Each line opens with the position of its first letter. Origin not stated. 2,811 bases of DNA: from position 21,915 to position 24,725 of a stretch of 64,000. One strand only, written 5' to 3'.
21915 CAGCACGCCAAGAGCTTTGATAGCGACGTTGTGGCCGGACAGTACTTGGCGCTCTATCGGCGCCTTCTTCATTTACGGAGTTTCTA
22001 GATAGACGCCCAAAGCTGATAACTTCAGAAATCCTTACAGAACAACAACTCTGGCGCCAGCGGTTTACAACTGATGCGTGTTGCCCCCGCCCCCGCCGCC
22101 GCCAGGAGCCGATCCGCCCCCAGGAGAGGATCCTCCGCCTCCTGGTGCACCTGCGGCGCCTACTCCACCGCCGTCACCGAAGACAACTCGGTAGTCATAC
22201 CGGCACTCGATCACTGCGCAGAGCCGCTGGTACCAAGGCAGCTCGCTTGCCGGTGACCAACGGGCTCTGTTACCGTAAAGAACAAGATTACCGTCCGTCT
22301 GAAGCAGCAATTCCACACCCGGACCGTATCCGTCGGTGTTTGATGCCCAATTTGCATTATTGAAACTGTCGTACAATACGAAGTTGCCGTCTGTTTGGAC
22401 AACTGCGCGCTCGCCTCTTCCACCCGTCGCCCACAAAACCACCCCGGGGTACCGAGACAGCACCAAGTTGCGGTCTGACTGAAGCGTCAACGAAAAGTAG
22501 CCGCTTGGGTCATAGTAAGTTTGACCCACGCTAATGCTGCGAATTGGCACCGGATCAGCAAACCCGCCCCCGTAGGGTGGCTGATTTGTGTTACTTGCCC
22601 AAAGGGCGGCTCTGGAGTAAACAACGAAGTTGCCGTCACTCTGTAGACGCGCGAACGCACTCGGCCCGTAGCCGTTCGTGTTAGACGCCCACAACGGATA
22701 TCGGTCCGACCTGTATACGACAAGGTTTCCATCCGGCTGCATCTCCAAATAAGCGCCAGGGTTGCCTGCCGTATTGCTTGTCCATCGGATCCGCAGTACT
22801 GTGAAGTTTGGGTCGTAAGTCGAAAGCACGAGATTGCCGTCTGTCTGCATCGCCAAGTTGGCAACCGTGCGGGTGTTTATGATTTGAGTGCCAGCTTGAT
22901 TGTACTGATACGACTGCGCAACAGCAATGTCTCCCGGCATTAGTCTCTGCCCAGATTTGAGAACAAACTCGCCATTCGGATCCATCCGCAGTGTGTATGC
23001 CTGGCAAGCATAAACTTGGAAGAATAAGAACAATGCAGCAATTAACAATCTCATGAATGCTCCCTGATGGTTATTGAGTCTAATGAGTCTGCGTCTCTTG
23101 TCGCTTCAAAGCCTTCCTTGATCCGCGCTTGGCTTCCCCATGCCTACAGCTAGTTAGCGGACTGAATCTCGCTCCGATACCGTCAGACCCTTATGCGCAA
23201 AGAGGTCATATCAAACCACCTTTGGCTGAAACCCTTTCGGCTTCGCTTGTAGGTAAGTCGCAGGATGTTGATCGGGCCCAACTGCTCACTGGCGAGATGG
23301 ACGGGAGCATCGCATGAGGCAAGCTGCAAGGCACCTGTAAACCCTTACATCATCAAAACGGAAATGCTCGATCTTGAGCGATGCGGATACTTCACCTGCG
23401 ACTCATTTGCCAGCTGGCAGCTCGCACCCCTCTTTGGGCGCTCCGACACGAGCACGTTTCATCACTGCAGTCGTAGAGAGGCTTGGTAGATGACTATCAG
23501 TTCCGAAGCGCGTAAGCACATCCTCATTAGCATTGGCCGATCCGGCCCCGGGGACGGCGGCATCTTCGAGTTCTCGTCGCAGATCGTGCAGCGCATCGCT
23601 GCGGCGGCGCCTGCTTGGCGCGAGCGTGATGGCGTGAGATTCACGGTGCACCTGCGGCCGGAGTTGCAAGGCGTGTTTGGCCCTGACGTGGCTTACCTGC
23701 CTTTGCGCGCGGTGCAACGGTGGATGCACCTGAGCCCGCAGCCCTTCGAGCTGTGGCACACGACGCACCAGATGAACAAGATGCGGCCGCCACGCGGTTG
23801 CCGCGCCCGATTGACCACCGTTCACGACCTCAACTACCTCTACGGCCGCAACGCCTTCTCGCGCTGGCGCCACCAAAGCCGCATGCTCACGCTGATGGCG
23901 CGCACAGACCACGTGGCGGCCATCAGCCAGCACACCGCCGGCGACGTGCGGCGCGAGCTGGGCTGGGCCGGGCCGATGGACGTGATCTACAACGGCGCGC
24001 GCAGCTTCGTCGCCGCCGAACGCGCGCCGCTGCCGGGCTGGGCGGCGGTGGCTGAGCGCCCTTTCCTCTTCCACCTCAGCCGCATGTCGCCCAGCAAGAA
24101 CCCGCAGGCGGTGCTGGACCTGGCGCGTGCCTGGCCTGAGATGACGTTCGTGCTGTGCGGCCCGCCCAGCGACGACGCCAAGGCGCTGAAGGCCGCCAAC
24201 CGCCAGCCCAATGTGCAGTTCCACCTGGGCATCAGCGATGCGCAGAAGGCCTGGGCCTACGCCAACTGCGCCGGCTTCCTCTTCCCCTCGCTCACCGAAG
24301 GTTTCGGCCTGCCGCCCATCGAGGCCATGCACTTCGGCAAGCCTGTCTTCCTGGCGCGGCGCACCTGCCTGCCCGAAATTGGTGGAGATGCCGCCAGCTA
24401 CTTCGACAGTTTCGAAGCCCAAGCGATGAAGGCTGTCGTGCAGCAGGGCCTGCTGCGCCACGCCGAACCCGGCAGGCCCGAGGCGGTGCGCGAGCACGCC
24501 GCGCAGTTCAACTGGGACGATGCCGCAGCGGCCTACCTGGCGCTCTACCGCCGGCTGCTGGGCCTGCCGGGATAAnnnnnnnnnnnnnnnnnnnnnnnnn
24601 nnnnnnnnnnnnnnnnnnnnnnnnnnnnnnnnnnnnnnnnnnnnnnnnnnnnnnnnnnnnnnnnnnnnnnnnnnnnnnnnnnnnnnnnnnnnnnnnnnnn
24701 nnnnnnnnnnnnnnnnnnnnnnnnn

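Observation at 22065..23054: LlpA-like tandem lectin (candidate lectin-like bacteriocin) embedded in a heptose-glycan locus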

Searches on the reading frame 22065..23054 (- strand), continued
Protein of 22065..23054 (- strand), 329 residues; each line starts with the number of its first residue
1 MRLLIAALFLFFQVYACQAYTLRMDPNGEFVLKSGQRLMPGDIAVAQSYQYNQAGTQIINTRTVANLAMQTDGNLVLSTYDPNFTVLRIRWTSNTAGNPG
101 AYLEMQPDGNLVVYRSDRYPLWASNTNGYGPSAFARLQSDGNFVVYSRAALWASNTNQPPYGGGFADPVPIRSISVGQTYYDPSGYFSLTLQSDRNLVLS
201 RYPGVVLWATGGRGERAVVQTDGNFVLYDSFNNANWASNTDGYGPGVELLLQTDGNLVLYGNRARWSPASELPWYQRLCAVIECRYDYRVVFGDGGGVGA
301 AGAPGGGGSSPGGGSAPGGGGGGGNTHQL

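Call 57: search_protein_families(library=ncbifam, proteins=[P0002, P0005, P0009, P0016, P0018, P0020, P0024, P0053, P0076, P0041], max_evalue=0.001)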
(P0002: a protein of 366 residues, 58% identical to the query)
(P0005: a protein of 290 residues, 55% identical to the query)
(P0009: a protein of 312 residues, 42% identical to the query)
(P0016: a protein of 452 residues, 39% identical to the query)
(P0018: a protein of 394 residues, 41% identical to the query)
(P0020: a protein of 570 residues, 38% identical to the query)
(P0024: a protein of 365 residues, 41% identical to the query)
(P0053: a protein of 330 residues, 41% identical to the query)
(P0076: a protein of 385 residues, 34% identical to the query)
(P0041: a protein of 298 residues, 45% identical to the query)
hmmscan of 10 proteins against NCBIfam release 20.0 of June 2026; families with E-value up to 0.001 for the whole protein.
P0002 (366 aa): 1 family
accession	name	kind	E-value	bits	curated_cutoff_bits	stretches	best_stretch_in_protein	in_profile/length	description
NF033557.1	LLB_putidacin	subfamily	1.3e-40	139.5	275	3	139-232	159-246/274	putidacin L1 family lectin-like bacteriocin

P0005 (290 aa): 1 family
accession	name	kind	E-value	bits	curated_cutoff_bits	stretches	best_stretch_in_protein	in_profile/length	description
NF033557.1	LLB_putidacin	subfamily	1.7e-41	142.5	275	2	132-264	105-240/274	putidacin L1 family lectin-like bacteriocin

P0009 (312 aa): 1 family
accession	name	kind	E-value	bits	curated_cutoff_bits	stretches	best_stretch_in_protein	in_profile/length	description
NF033557.1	LLB_putidacin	subfamily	7e-38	130.6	275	2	82-171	159-242/274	putidacin L1 family lectin-like bacteriocin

P0016 (452 aa): 2 families
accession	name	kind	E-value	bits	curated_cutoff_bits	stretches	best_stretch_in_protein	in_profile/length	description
NF033557.1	LLB_putidacin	subfamily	4.6e-97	324.7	275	6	138-238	143-241/274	putidacin L1 family lectin-like bacteriocin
TIGR03769.1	P_ac_wall_RPT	domain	0.00086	19.8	30.9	0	148-165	8-25/41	TIGR03769 domain-containing protein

P0018 (394 aa): 1 family
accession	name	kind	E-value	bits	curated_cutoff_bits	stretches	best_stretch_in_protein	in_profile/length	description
NF033557.1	LLB_putidacin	subfamily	6.7e-81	271.6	275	4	196-284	155-242/274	putidacin L1 family lectin-like bacteriocin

P0020 (570 aa): 1 family
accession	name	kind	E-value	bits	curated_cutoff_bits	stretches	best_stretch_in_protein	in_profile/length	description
NF033557.1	LLB_putidacin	subfamily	9.3e-87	290.9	275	6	70-164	142-236/274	putidacin L1 family lectin-like bacteriocin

P0024 (365 aa): 1 family
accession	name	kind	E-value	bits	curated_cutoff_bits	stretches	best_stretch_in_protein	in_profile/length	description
NF033557.1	LLB_putidacin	subfamily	1.1e-99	333.3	275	6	104-215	107-215/274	putidacin L1 family lectin-like bacteriocin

P0053 (330 aa): 1 family
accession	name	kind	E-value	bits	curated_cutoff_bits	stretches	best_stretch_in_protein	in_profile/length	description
NF033557.1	LLB_putidacin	subfamily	3.2e-51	174.3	275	4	199-312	124-235/274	putidacin L1 family lectin-like bacteriocin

P0076 (385 aa): 1 family
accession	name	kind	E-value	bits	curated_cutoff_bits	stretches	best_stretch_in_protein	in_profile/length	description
NF033557.1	LLB_putidacin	subfamily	3.3e-65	220.2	275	5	11-75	157-221/274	putidacin L1 family lectin-like bacteriocin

P0041 (298 aa): 1 family
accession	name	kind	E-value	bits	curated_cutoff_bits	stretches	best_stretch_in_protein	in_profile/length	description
NF033557.1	LLB_putidacin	subfamily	9.9e-56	189.1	275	2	153-291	109-240/274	putidacin L1 family lectin-like bacteriocin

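Call 65: find_related_loci(query=A4, collection=viral_contigs, flank=5000)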
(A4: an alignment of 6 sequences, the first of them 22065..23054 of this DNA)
Query A4 (329 aa) in viral_contigs; peptide patterns used: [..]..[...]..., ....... (x = any residue, [..] = any of these).
108 stretches matched a pattern; 28 encode a relative of the query (tblastn E <= 1e-3); 28 distinct loci.
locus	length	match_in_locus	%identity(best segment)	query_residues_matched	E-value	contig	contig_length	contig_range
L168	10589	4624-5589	38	67-283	1e-25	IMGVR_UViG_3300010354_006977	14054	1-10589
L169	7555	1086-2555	31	53-273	9e-17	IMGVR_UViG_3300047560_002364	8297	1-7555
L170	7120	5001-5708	35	48-272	1e-15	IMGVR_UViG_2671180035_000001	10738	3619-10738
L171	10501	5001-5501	34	110-267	2e-15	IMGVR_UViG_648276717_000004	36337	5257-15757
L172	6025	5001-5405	37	31-267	1e-14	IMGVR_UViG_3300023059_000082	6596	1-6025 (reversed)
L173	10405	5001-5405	37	31-267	1e-14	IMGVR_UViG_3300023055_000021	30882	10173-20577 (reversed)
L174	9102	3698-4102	37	31-267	1e-14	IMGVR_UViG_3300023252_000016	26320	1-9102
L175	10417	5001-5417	37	51-304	6e-14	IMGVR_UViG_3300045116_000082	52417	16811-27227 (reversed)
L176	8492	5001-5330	40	30-259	4e-13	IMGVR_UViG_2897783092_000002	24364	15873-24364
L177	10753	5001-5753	39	67-282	9e-13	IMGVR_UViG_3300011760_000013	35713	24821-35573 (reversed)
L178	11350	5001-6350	31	34-273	2e-12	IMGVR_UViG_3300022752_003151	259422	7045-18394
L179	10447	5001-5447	39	20-279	2e-12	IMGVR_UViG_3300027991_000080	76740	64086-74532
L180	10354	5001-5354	39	54-274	3e-12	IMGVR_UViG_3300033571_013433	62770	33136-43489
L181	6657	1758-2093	39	53-260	1e-11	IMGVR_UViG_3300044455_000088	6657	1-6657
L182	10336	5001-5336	39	53-260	1e-11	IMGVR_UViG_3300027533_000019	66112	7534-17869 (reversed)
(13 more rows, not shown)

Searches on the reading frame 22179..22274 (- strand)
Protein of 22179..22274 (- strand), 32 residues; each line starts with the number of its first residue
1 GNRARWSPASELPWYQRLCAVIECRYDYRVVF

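Call 47: search_protein_representatives(alignment_id=A5)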
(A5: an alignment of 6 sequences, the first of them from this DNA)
Query: 6 sequences, 32 profile positions. Proteins with E-value up to 0.001 (for the whole library): 5; up to 1e-10: 3; up to 1e-30: 0. The best 5 are listed.
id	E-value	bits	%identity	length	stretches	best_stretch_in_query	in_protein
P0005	3.1e-14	68.2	-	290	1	1-32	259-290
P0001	2.8e-13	65.2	-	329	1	1-32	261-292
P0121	1.7e-11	59.5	-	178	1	1-32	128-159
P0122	4.6e-08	48.5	-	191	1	1-32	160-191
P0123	1.8e-04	37.0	-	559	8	12-22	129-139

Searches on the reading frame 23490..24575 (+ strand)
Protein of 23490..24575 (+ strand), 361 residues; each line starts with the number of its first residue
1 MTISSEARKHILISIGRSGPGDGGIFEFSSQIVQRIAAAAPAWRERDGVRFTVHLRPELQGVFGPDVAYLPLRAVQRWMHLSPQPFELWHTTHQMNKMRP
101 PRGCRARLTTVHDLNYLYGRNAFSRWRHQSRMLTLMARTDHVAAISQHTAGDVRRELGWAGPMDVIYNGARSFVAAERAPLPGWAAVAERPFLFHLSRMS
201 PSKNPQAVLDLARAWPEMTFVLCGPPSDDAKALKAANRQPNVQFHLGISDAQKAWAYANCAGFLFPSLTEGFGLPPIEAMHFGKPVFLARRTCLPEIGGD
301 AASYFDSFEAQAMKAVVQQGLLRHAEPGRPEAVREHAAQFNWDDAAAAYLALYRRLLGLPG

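Call 9: search_protein_families(library=pfam, proteins=[window:23490-24575:+], max_evalue=0.001)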
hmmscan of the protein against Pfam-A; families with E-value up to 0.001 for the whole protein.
window:23490-24575:+ (361 aa): 4 families
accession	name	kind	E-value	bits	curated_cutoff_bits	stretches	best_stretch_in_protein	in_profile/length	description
PF00534.26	Glycos_transf_1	-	8e-16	58.5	26.4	1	188-317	13-152/172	Glycosyl transferases group 1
PF13692.12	Glyco_trans_1_4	-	8.3e-11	42.8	27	1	193-306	4-125/142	Glycosyl transferases group 1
PF13439.12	Glyco_transf_4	-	1.4e-06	28.9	28.5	1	41-169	27-165/170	Glycosyltransferase Family 4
PF20706.3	GT4-conflict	-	0.00023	20.7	26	1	218-294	233-316/385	Family 4 Glycosyltransferase in conflict systems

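Call 18: find_related_loci(query=window:23490-24575:+, collection=genome_contigs, flank=10000)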
Query window:23490-24575:+ (361 aa) in genome_contigs; peptide patterns used: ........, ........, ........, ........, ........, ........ (x = any residue, [..] = any of these).
344 stretches matched a pattern; 308 encode a relative of the query (tblastn E <= 1e-3); the best 80 are kept; 80 distinct loci.
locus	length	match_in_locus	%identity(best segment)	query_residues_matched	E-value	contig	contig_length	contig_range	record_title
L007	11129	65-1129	81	9-361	0e+0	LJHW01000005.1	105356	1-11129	Beta proteobacterium AAP65 AAP65_Contigs_5, whole genome shotgun sequence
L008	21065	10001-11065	80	9-361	4e-179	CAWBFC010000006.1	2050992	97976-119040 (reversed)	MAG: uncultured beta proteobacterium isolate MFD02832.bin.1.72 genome assembly, contig: contig_6198, whole genome shotgu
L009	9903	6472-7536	78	9-361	1e-175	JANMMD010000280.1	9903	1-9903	MAG: Betaproteobacteria bacterium isolate OTE_58_metabat_562 OTE_58_k141_4537741, whole genome shotgun sequence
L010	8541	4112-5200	70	1-360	5e-174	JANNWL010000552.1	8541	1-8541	MAG: Burkholderiales bacterium isolate VAR_34_metabat_376 VAR_34_k141_203744, whole genome shotgun sequence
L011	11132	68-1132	77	9-361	1e-172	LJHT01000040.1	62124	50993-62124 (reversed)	Beta proteobacterium AAP51 AAP51_Contigs_40, whole genome shotgun sequence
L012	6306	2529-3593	77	9-361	3e-169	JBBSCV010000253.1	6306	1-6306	MAG: Burkholderiales bacterium isolate metawrap_la6_49 metawrap_la6_49_K_718725_L_6306_cov_72.9586, whole genome shotgun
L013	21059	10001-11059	70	8-360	3e-165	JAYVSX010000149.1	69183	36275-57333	MAG: Rubrivivax sp. isolate GL74_DN_metabinner_10 GL74_DN_metabinner_10_148, whole genome shotgun sequence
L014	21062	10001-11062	70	9-359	1e-165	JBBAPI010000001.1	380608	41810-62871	MAG: Rubrivivax sp. isolate EUL_163 ctg1-EUL_163, whole genome shotgun sequence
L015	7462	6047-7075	71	1-343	3e-165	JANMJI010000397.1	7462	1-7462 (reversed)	MAG: Betaproteobacteria bacterium isolate OTE_64_metabat_458 OTE_64_k141_3060220, whole genome shotgun sequence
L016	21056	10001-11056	69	9-360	1e-164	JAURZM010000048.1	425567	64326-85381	MAG: Rubrivivax sp. isolate E6_concoct.bin.169 E6_k141_393173, whole genome shotgun sequence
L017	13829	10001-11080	72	1-360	6e-163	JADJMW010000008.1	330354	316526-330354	MAG: Candidatus Rubrivivax defluviihabitans isolate EsbW_18-Q3-R4-48_MAXAC.006_sub tig00005494-10-3276800, whole genome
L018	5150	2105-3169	69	9-360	7e-166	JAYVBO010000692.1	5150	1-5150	MAG: Betaproteobacteria bacterium isolate GL29_DN_concoct_129 GL29_DN_concoct_129_691, whole genome shotgun sequence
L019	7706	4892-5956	69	9-360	9e-163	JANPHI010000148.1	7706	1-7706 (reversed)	MAG: Betaproteobacteria bacterium isolate VAR_69_metabat_145 VAR_69_k141_2781264, whole genome shotgun sequence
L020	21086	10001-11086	67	1-359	1e-162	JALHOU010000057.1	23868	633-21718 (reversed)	MAG: Rubrivivax sp. isolate bin.178 c_000000008978, whole genome shotgun sequence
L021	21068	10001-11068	69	9-360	1e-162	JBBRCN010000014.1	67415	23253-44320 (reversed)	MAG: Burkholderiales bacterium isolate Co_metawrap_2404 Cmw_2404_k141_12389867_length_67415_cov_37.0000, whole genome sh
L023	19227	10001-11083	70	1-360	5e-162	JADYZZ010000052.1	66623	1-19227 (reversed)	MAG: Rubrivivax sp. isolate SJ592 c_000000749358, whole genome shotgun sequence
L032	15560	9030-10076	70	1-343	3e-158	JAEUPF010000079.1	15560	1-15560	MAG: Rubrivivax sp. isolate new MAG-218 k141_666852, whole genome shotgun sequence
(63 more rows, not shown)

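Call 46: search_protein_families(library=ncbifam, proteins=[window:23490-24575:+], max_evalue=0.00001)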
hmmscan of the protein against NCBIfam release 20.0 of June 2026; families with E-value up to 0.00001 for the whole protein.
window:23490-24575:+ (361 aa): 6 families
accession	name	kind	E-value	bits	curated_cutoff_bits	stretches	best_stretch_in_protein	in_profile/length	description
TIGR04047.1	MSMEG_0565_glyc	hypoth_equivalog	3.3e-12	46.2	259.85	1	246-355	263-373/373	MSMEG_0565 family glycosyltransferase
TIGR02095.1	glgA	subfamily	1.4e-07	30.6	328.45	1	189-356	293-477/477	glycogen/starch synthase, ADP-glucose type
TIGR03999.1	thiol_BshA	equivalog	1.9e-07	30.3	273.7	1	136-357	142-374/375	N-acetyl-alpha-D-glucosaminyl L-malate synthase BshA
NF001901.0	PRK00654.1-5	equivalog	9e-07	27.7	649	1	224-357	354-492/502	glycogen synthase GlgA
NF038295.1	EPS_HpsP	equivalog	5.5e-06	25.6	550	1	187-356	204-387/388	hormogonium polysaccharide biosynthesis glycosyltransferase HpsP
NF053787.1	GlcN_PG_synth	equivalog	6.9e-06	25.1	480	1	196-357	203-360/361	N-acetylglucosaminyl phosphatidylglycerol synthase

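Call 59: search_protein_families(library=pfam, proteins=[L020:7799-8635:+, L020:8645-9820:-, L032:6838-7755:+, L032:7771-8859:-, L010:2947-4029:-, L014:7893-9257:+, L015:4881-5963:-, L017:7744-8862:+, L017:8745-10037:-, L023:8682-10037:-], max_evalue=0.0001)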
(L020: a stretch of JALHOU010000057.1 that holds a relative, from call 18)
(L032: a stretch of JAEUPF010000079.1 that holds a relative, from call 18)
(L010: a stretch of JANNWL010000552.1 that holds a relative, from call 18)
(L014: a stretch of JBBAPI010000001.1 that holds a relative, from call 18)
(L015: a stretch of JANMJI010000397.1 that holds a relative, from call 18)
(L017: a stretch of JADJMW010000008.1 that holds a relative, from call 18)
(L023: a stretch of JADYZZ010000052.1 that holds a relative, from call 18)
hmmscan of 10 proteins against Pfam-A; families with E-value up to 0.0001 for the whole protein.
L020:7799-8635:+ (278 aa): 1 family
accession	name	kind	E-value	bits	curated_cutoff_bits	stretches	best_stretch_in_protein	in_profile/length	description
PF18922.5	DUF5672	-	4.5e-49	166.7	24.4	1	65-257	1-164/164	Protein of unknown function (DUF5672)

L020:8645-9820:- (391 aa): 2 families
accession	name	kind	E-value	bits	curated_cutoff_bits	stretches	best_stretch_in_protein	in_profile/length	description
PF00535.33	Glycos_transf_2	-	1.4e-20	74.4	23.3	1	75-166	2-96/168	Glycosyl transferase family 2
PF13641.12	Glyco_tranf_2_3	-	6.3e-05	23.5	27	0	80-168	10-106/230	Glycosyltransferase like family 2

L032:6838-7755:+ (305 aa): 1 family
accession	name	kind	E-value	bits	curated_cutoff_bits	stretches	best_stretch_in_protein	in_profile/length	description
PF18922.5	DUF5672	-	1.3e-46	158.7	24.4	1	83-274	2-164/164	Protein of unknown function (DUF5672)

L032:7771-8859:- (362 aa): 1 family
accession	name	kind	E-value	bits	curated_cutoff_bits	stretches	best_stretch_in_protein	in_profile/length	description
PF00535.33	Glycos_transf_2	-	2.3e-19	70.4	23.3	1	47-138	2-96/168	Glycosyl transferase family 2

L010:2947-4029:- (360 aa): 2 families
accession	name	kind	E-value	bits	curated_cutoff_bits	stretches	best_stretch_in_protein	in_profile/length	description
PF00535.33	Glycos_transf_2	-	3.7e-21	76.2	23.3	1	44-150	1-111/168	Glycosyl transferase family 2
PF13641.12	Glyco_tranf_2_3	-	1.4e-05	25.7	27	1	50-154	10-115/230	Glycosyltransferase like family 2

L014:7893-9257:+ (454 aa): 2 families
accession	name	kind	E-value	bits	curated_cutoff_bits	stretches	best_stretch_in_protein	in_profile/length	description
PF13692.12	Glyco_trans_1_4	-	8.8e-16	58.9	27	1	273-399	3-138/142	Glycosyl transferases group 1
PF00534.26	Glycos_transf_1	-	4.4e-15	56.1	26.4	1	272-400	16-155/172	Glycosyl transferases group 1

L015:4881-5963:- (360 aa): 2 families
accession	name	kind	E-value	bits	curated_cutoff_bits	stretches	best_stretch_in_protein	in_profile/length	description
PF00535.33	Glycos_transf_2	-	1e-21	78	23.3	1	45-160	2-121/168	Glycosyl transferase family 2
PF13641.12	Glyco_tranf_2_3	-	9.4e-05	23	27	0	51-149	11-118/230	Glycosyltransferase like family 2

L017:7744-8862:+ (372 aa): 1 family
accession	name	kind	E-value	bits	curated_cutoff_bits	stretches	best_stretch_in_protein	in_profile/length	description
PF18922.5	DUF5672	-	3.9e-46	157.1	24.4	1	120-311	2-164/164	Protein of unknown function (DUF5672)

L017:8745-10037:- (430 aa): 1 family
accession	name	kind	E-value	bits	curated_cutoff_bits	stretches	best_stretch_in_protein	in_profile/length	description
PF00535.33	Glycos_transf_2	-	2.6e-19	70.2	23.3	1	109-200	2-96/168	Glycosyl transferase family 2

L023:8682-10037:- (451 aa): 1 family
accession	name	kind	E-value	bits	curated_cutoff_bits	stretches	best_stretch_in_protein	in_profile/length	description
PF00535.33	Glycos_transf_2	-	1e-19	71.5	23.3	1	127-226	2-104/168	Glycosyl transferase family 2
